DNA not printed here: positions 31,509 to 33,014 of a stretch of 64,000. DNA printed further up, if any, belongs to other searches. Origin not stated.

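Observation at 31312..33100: Orphan ParB/KorB-like protein with a diverged arginine motif and palindrome sites at its own promoter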

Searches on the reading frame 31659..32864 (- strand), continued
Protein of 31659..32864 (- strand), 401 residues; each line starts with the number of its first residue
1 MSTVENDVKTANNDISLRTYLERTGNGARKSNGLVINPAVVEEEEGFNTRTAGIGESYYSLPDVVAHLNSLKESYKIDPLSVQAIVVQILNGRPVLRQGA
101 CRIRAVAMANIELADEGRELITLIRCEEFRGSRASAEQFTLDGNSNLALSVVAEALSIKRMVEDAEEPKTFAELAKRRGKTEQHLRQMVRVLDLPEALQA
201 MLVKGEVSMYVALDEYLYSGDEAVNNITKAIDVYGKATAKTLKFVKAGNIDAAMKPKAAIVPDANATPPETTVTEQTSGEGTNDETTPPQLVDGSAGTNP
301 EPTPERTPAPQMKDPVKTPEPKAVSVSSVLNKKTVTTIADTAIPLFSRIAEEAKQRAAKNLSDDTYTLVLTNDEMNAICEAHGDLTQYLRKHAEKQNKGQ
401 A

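Call 41: search_dna_similar(query=window:31659-32864:-, collection=plasmids, mode=protein, max_rows=40, rows=spread, max_evalue=0.00001)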
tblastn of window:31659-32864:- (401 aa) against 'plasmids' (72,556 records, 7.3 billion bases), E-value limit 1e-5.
Records with a match: 2402; places in all: 5504; records where one place covers at least 80% of the query: 1768.
Best place of each record, by identity: >=99% 203; 90-95% 59; 60-80% 985; <60% 1155.
By first word of the organism name: Klebsiella 744; Escherichia 598; Salmonella 458; Enterobacter 319; Citrobacter 114; Raoultella 28; Providencia 28; Leclercia 15; Serratia 12; Enterobacteriaceae 9; and 24 more.
By predicted mobility (MOB-suite, as given by PLSDB): conjugative 2149; non-mobilizable 225; mobilizable 28.
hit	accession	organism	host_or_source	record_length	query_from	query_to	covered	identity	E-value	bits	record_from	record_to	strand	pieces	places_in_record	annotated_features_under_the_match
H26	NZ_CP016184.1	Escherichia coli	Pig faecal swab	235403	1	401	100%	100.0%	0e+0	822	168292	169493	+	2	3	hypothetical protein (x2)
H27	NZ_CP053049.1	Salmonella enterica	swine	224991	1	401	100%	100.0%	0e+0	819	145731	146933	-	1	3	DNA-binding protein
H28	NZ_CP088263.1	Leclercia sp. G3L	swine,metagenomic assembly,feces swab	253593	1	401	100%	99.8%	0e+0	818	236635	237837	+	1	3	DNA-binding protein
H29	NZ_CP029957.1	Salmonella enterica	-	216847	1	401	100%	99.8%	0e+0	816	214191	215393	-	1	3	hypothetical protein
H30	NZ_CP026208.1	Escherichia coli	-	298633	1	401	100%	90.8%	0e+0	749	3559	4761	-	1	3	DNA-binding protein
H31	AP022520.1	Enterobacter cloacae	-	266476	1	401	100%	65.5%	6e-163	513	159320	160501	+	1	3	DNA-binding protein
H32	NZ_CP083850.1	Enterobacter hormaechei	Homo sapiens,blood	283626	1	401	100%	65.5%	6e-163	513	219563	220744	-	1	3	hypothetical protein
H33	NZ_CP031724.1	Enterobacter hormaechei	Homo sapiens,Pure Culture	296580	1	401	100%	65.5%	6e-163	513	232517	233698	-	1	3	hypothetical protein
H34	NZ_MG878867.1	Escherichia coli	Homo sapiens,urine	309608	1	401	100%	65.5%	6e-163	513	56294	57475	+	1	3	hypothetical protein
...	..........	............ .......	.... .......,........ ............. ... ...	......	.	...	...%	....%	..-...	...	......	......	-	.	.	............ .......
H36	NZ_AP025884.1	Enterobacter hormaechei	Homo sapiens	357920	1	401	100%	65.5%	6e-163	513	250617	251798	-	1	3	hypothetical protein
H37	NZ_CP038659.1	Citrobacter freundii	Homo sapiens,stool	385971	1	401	100%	65.5%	6e-163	513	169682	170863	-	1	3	hypothetical protein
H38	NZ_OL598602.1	Salmonella sp.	-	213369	1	401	100%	64.8%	4e-162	511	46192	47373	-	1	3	hypothetical protein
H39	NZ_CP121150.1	Escherichia coli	chicken,pure culture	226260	1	401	100%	64.8%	4e-162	511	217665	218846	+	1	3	hypothetical protein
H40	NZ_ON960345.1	Escherichia coli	-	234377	1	401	100%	64.8%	4e-162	511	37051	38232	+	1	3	hypothetical protein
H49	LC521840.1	Klebsiella pneumoniae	Homo sapiens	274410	2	400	100%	36.4%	4e-63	226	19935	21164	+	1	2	DNA-binding protein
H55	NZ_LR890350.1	Escherichia coli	Homo sapiens,rectal swab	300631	26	246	55%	35.1%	6e-22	105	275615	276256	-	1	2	DNA-binding protein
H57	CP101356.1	Salmonella enterica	chicken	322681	36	267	58%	30.1%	4e-18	94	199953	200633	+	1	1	DNA-binding protein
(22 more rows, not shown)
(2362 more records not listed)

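Call 42: profile_search(alignment_id=A2)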
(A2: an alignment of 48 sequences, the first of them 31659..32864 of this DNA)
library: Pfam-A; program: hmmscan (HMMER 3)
A. the first sequence (401 residues): domains with independent E <= 10: 3; with E <= 0.001: 1
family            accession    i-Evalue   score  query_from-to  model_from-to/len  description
HTH_ParB          PF17762.8     3.3e-05    24.4     149-209         3-61/102  ParB HTH domain
4HB_MCP_1         PF12729.13        1.2     9.1     222-255       109-142/181  Four helix bundle sensory module for signal transduction
TAF10             PF03540.19        4.2     8.0     317-383        30-93/102  Transcription initiation factor TFIID 23-30kDa subunit
B. every sequence of the alignment scanned on its own (48 sequences): families by number of members that match
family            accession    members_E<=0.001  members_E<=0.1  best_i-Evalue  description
HTH_ParB          PF17762.8                 34              42        7.3e-12  ParB HTH domain
KorB              PF08535.16                 1              13        1.9e-04  KorB domain
RepB              PF07506.17                 1               4        1.0e-03  RepB plasmid partitioning protein
DUF7119           PF23433.1                  1               2        2.7e-04  Family of unknown function (DUF7119)
FtsK_gamma        PF09397.16                 1               1        8.5e-19  Ftsk gamma domain
Sigma70_r4        PF04545.22                 0               3        6.7e-03  Sigma-70, region 4
HTH_23            PF13384.12                 0               3        7.8e-03  Homeodomain-like domain
ELL               PF10390.15                 0               1        3.8e-03  RNA polymerase II elongation factor ELL
Sigma70_r3        PF04539.22                 0               1        7.8e-03  Sigma-70 region 3
DUF2113           PF09886.14                 0               1        9.4e-03  Uncharacterized protein conserved in archaea (DUF2113)
DUF1015           PF06245.16                 0               1        1.0e-02  Protein of unknown function (DUF1015)
HTH_38            PF13936.12                 0               1        2.0e-02  Helix-turn-helix domain
HTH_19            PF12844.13                 0               1        3.8e-02  Helix-turn-helix domain
DndB              PF14072.11                 0               1        4.0e-02  DNA-sulfur modification-associated
BRICHOS           PF04089.19                 0               1        4.3e-02  BRICHOS domain
Cdc6_lid          PF22703.2                  0               1        5.1e-02  Cdc6 AAA+ ATPase-type lid domain
Peptidase_M91     PF14891.12                 0               1        6.1e-02  Effector protein
MMR1              PF08505.15                 0               1        7.1e-02  Mitochondrial Myo2 receptor-related protein
Phage_rep_org_N   PF09681.16                 0               1        7.2e-02  N-terminal phage replisome organiser (Phage_rep_org_N)
Lsr2              PF11774.14                 0               1        8.9e-02  Lsr2 dimerization domain

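Call 46: get_annotated_region(hit=H31, flank=20000)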
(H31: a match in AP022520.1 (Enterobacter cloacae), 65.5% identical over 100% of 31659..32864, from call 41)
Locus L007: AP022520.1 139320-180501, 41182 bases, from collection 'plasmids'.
description: Enterobacter cloacae STN0717-73 plasmid pSTN0717-73-1 DNA, complete sequence
organism: Enterobacter cloacae (NCBI taxid 550)
taxonomy: Bacteria; Pseudomonadota; Gammaproteobacteria; Enterobacterales; Enterobacteriaceae; Enterobacter; Enterobacter cloacae
host: -; source: -; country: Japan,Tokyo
typing (MOB-suite, as given by PLSDB): conjugative; replicon IncHI2A,rep_cluster_1088; relaxase MOBH; mating-pair formation MPF_F
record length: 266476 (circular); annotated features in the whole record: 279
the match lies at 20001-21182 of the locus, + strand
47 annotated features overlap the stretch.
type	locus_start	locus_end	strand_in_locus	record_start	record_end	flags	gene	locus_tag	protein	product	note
CDS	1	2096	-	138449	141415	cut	-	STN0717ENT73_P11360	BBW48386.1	DDE transposase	-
CDS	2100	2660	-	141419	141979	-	tnpR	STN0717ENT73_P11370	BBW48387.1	resolvase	-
CDS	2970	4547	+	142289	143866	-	-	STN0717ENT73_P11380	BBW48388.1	methyl-accepting chemotaxis protein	-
CDS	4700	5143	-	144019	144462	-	-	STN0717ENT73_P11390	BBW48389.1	hypothetical protein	-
predicted_resistance_gene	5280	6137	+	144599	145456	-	blaSHV-12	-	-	extended-spectrum class A beta-lactamase SHV-12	predicted by amrfinderplus; class BETA-LACTAM; identity 100.0%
CDS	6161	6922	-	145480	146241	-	-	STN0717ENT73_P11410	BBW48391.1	DeoR family transcriptional regulator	-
CDS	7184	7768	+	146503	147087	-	-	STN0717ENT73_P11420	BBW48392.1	hypothetical protein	-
CDS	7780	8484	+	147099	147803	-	-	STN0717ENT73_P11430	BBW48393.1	IS6 family transposase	-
CDS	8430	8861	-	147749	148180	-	-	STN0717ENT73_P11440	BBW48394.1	hypothetical protein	-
CDS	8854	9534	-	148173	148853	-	-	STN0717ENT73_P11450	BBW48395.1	hypothetical protein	-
CDS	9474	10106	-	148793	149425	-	-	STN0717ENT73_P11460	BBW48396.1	hypothetical protein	-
CDS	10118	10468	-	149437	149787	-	-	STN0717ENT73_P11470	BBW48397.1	hypothetical protein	-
CDS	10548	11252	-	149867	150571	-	-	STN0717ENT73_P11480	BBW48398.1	IS6 family transposase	-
CDS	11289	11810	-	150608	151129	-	-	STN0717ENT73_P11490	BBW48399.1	hypothetical protein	-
CDS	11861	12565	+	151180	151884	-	-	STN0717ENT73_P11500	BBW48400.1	IS6 family transposase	-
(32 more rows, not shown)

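Call 47: get_annotated_region(hit=H49, flank=20000)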
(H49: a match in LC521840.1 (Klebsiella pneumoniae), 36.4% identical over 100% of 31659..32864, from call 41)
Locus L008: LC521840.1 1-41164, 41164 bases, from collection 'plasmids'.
description: Klebsiella pneumoniae C127 plasmid pC127_NDM1 DNA, complete sequence
organism: Klebsiella pneumoniae (NCBI taxid 573)
taxonomy: Bacteria; Pseudomonadota; Gammaproteobacteria; Enterobacterales; Enterobacteriaceae; Klebsiella; Klebsiella pneumoniae
host: -; source: Homo sapiens; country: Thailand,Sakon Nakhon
typing (MOB-suite, as given by PLSDB): conjugative; replicon IncFIB,IncHI1B,rep_cluster_1254; relaxase MOBH; mating-pair formation MPF_F
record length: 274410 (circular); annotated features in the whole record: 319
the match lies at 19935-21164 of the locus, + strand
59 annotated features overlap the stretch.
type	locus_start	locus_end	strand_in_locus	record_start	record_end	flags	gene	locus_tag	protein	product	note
CDS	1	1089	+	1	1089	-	-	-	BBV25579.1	initiator replication protein RepA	-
CDS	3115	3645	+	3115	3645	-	-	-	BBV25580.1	hypothetical protein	-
CDS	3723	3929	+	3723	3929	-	-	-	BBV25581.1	hypothetical protein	-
CDS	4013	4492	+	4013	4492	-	-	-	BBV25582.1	hypothetical protein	-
CDS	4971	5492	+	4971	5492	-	-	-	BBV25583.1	hypothetical protein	-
CDS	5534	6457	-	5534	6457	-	-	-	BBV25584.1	IS5 family transposase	-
CDS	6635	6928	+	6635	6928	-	-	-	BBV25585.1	hypothetical protein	-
CDS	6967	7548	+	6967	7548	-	-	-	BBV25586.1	hypothetical protein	-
CDS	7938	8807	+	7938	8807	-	-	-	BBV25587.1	hypothetical protein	-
CDS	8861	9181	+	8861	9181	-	-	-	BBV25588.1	hypothetical protein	-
CDS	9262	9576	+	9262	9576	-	-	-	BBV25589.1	hypothetical protein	-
CDS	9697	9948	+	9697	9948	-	-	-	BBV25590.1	hypothetical protein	-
CDS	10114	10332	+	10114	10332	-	-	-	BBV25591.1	hypothetical protein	-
CDS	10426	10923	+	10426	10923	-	-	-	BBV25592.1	hypothetical protein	-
CDS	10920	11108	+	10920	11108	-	-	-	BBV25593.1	hypothetical protein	-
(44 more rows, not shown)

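Call 51: get_annotated_region(hit=H57, flank=20000)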
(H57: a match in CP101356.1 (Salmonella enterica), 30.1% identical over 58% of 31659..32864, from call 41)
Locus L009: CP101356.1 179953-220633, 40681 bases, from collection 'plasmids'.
description: Salmonella enterica strain IndS104 plasmid pIndS104-CTX, complete sequence
organism: Salmonella enterica (NCBI taxid 28901)
taxonomy: Bacteria; Pseudomonadota; Gammaproteobacteria; Enterobacterales; Enterobacteriaceae; Salmonella; Salmonella enterica
host: -; source: chicken; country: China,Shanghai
typing (MOB-suite, as given by PLSDB): non-mobilizable
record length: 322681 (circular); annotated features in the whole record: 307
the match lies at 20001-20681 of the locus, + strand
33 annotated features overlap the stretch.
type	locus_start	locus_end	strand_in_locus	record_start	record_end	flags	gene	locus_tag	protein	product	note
CDS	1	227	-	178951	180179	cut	-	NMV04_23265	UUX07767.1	IS3 family transposase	-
CDS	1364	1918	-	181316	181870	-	-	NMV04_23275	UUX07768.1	plasmid transfer protein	-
CDS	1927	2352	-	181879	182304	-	-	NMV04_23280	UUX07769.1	htdF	-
CDS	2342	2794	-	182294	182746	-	-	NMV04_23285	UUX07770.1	transfer repressor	-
CDS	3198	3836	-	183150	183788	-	-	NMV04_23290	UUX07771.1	hypothetical protein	-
CDS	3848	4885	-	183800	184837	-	-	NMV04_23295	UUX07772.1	plasmid segregation protein ParM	-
CDS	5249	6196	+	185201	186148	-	-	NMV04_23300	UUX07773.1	metallophosphoesterase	-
CDS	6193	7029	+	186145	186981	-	-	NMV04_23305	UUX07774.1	hypothetical protein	-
CDS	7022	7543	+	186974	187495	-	-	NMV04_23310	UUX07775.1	hypothetical protein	-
CDS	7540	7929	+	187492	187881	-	-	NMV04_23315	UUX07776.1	hypothetical protein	-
CDS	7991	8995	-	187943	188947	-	-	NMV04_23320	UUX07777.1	ParB N-terminal domain-containing protein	-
CDS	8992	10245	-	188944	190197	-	-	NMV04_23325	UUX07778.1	ParA family protein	-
CDS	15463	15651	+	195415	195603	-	-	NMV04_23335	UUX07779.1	hypothetical protein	-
CDS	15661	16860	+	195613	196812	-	-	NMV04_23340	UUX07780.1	IS91 family transposase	-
CDS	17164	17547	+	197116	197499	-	-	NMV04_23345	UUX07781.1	hypothetical protein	-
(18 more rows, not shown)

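Call 52: get_annotated_region(hit=H55, flank=20000)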
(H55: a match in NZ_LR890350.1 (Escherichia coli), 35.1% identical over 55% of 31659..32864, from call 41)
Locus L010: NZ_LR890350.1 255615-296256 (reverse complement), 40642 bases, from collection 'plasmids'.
description: Escherichia coli strain MSB1_9D isolate MSB1_9D plasmid 2, complete sequence
organism: Escherichia coli (NCBI taxid 562)
taxonomy: Bacteria; Pseudomonadota; Gammaproteobacteria; Enterobacterales; Enterobacteriaceae; Escherichia; Escherichia coli
host: -; source: Homo sapiens,rectal swab; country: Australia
typing (MOB-suite, as given by PLSDB): conjugative; replicon IncHI1A; relaxase MOBH; mating-pair formation MPF_F
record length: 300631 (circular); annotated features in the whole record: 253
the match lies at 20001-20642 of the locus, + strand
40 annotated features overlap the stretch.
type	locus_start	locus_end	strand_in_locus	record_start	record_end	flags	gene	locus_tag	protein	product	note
CDS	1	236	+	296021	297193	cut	istA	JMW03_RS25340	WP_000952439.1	IS21-like element IS21 family transposase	-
CDS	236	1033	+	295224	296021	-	istB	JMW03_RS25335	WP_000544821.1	IS21-like element IS21 family helper ATPase IstB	-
CDS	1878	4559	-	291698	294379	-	trhC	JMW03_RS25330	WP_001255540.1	IncHI-type conjugal transfer ATPase TrhC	-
CDS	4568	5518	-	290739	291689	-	-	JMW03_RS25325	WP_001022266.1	TraV family lipoprotein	-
CDS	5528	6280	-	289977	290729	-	htdT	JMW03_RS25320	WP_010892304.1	protein-disulfide isomerase HtdT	-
CDS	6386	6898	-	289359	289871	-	-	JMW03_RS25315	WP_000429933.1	hypothetical protein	-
CDS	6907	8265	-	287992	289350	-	trhB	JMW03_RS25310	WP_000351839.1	IncHI-type conjugal transfer protein TrhB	-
CDS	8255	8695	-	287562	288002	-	htdO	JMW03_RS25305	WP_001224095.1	plasmid transfer protein HtdO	-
CDS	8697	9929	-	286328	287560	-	-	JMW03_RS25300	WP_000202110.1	type-F conjugative transfer system secretin TraK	-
CDS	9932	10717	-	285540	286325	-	-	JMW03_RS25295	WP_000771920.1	TraE/TraK family type IV conjugative transfer system protein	-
CDS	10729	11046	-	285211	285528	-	-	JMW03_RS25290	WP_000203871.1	type IV conjugative transfer system protein TraL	-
CDS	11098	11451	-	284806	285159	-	-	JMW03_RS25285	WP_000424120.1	pili assembly chaperone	-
CDS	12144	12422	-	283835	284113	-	-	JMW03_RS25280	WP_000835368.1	hypothetical protein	-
CDS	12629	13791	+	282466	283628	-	-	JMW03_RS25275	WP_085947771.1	IS3-like element IS3 family transposase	-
CDS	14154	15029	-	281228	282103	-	-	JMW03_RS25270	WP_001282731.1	RepB family plasmid replication initiator protein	GO:0006270 - DNA replication initiation [Evidence IEA]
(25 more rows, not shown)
